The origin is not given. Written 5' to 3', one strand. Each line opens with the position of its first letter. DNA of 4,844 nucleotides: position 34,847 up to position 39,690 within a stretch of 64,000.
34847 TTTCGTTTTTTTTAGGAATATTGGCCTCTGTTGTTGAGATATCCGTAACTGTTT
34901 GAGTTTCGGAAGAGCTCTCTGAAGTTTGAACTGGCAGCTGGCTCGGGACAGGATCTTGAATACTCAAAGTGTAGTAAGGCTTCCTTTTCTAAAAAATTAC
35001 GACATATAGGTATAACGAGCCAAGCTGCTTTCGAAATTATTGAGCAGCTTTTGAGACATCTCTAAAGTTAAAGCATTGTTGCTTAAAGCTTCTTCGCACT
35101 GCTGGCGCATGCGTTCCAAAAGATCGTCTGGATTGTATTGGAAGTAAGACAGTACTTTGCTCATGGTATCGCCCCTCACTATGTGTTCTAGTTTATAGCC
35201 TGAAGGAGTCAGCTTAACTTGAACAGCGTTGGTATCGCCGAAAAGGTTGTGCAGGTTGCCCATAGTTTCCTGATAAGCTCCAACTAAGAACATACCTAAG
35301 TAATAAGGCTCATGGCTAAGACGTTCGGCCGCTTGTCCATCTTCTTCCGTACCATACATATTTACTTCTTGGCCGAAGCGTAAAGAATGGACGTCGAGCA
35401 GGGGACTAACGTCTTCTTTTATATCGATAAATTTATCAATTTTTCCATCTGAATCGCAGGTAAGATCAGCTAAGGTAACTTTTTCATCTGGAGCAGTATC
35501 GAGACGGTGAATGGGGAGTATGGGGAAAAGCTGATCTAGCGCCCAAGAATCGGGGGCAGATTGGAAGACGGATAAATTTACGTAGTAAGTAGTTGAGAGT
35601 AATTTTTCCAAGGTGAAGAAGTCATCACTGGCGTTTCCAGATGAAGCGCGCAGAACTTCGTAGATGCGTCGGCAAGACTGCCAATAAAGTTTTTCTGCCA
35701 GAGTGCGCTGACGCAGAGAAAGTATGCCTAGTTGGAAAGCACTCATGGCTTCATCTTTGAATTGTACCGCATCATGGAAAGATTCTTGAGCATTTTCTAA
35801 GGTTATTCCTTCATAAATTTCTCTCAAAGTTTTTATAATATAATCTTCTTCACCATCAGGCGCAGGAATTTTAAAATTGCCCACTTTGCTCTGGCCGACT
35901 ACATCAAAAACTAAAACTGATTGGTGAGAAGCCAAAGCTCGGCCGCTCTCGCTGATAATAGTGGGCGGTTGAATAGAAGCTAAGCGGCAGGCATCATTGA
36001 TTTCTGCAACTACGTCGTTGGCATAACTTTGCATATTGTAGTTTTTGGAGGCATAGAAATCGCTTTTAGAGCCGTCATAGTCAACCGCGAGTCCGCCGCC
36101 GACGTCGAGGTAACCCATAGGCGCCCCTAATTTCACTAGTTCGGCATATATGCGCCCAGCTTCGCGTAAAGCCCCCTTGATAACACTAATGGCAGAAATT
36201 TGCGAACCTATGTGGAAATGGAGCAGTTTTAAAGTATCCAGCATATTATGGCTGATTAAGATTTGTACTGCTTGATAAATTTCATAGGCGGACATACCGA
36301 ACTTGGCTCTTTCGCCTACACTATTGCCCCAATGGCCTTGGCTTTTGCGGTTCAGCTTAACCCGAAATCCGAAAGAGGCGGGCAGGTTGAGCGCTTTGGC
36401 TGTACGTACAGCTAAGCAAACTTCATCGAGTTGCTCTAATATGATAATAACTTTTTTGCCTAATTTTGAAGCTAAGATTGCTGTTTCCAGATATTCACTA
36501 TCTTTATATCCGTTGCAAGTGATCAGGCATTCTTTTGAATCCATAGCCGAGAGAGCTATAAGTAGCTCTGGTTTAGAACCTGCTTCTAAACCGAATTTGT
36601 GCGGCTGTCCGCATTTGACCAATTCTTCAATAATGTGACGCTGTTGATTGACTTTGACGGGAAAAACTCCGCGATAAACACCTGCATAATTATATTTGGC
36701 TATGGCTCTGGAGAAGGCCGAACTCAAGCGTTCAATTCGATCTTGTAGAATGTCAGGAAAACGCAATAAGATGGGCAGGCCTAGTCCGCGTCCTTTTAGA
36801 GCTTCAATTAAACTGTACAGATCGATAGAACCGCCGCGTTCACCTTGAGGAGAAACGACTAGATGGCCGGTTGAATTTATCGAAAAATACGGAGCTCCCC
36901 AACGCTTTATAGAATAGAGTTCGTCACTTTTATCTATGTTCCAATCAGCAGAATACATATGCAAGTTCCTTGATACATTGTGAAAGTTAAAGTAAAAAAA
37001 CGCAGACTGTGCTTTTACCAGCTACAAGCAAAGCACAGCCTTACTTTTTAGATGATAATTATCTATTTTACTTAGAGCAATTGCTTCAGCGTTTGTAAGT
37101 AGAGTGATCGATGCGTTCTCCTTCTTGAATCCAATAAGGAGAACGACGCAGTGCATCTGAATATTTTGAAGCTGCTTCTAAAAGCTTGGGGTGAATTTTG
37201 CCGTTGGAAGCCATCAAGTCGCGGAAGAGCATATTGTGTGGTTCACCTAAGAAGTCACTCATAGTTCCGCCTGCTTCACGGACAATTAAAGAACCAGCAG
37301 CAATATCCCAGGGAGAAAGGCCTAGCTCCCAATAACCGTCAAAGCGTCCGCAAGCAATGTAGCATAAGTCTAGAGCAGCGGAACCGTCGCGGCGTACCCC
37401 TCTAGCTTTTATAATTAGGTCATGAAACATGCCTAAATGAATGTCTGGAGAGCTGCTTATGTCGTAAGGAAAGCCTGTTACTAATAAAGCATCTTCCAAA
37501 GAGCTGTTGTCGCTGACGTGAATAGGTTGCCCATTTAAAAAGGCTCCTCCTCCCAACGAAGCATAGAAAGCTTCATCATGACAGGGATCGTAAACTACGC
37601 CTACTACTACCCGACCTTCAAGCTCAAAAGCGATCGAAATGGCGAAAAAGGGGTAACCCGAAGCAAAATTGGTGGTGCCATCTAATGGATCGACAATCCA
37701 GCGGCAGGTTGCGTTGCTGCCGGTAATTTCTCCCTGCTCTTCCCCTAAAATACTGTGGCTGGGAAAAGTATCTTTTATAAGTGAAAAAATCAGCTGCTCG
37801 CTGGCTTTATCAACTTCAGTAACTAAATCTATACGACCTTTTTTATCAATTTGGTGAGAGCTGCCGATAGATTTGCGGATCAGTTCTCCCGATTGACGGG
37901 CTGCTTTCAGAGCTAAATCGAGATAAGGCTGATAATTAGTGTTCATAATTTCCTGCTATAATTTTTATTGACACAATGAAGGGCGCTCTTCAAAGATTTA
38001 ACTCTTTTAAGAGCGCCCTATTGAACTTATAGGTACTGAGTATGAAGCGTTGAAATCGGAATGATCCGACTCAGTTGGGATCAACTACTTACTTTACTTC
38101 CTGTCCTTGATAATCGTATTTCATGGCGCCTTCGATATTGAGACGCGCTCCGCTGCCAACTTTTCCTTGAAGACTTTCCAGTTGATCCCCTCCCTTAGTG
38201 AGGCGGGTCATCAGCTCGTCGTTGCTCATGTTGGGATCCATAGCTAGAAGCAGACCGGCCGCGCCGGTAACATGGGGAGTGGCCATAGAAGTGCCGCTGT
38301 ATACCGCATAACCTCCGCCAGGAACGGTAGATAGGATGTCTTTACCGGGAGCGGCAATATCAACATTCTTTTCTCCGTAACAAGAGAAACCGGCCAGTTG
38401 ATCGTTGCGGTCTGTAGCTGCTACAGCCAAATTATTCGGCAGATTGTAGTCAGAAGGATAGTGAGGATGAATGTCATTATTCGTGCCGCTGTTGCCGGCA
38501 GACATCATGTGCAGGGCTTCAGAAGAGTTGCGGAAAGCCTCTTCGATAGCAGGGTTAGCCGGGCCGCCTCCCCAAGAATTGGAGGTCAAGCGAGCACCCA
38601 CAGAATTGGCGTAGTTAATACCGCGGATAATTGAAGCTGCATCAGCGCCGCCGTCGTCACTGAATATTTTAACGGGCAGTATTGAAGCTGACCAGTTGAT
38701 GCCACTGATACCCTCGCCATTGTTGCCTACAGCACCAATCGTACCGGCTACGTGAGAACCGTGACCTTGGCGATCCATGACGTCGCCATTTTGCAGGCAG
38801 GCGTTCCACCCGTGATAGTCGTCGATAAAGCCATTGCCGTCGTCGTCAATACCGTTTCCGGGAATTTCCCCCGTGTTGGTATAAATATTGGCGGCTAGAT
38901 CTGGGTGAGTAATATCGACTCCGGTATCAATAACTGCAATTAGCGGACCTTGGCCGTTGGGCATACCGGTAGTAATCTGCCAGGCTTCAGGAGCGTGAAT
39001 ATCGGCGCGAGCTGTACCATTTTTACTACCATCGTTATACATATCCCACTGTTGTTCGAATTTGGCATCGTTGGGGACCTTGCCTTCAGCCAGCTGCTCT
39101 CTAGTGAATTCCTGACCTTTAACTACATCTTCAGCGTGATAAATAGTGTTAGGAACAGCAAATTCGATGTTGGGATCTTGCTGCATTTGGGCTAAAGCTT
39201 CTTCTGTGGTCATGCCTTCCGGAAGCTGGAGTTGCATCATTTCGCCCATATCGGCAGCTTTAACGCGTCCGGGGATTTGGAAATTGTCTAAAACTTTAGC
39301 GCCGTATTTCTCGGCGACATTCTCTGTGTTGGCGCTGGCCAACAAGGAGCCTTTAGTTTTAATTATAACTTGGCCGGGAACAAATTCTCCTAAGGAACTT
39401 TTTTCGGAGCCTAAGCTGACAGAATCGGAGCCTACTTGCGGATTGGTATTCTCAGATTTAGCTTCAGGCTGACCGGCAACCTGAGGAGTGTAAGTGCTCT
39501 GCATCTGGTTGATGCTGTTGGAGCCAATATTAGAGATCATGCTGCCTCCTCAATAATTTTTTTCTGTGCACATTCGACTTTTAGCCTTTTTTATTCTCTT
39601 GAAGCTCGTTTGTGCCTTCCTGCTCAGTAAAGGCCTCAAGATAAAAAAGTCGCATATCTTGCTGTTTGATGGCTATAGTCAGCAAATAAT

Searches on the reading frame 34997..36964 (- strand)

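Call 12: search_protein_families(library=pfam, proteins=[window:34997-36964:-], max_evalue=0.00001)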
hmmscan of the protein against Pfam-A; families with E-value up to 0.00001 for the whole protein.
window:34997-36964:- (655 aa): 3 families
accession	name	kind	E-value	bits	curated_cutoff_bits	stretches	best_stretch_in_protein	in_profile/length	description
PF02784.22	Orn_Arg_deC_N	-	1.3e-33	116.9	23.4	1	96-345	17-246/247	Pyridoxal-dependent decarboxylase, pyridoxal binding domain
PF17810.6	Arg_decarb_HB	-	2.9e-21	76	23.3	1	372-442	3-73/84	Arginine decarboxylase helical bundle domain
PF17944.6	Arg_decarbox_C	-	9.6e-14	52.1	23.3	1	601-653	1-50/51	Arginine decarboxylase C-terminal helical extension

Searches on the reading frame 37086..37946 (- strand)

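Call 12: search_protein_families(library=pfam, proteins=[window:37086-37946:-], max_evalue=0.00001)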
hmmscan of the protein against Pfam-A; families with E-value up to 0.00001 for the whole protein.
window:37086-37946:- (286 aa): 1 family
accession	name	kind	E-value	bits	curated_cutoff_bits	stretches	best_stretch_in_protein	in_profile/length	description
PF00459.30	Inositol_P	-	1.5e-72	244.8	27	1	5-262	2-269/271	Inositol monophosphatase family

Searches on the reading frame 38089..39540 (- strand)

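Call 58: search_protein_families(library=pfam, proteins=[window:38089-39540:-], max_evalue=0.00001)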
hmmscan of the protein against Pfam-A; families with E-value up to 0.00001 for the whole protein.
window:38089-39540:- (483 aa): 2 families
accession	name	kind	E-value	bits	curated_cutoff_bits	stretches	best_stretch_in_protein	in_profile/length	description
PF00082.27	Peptidase_S8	-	3.7e-53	181.2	21.8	1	196-446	1-268/288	Subtilase family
PF22148.1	Fervidolysin_NPro-like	-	4.1e-10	40.4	21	1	47-131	9-81/81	Fervidolysin N-terminal prodomain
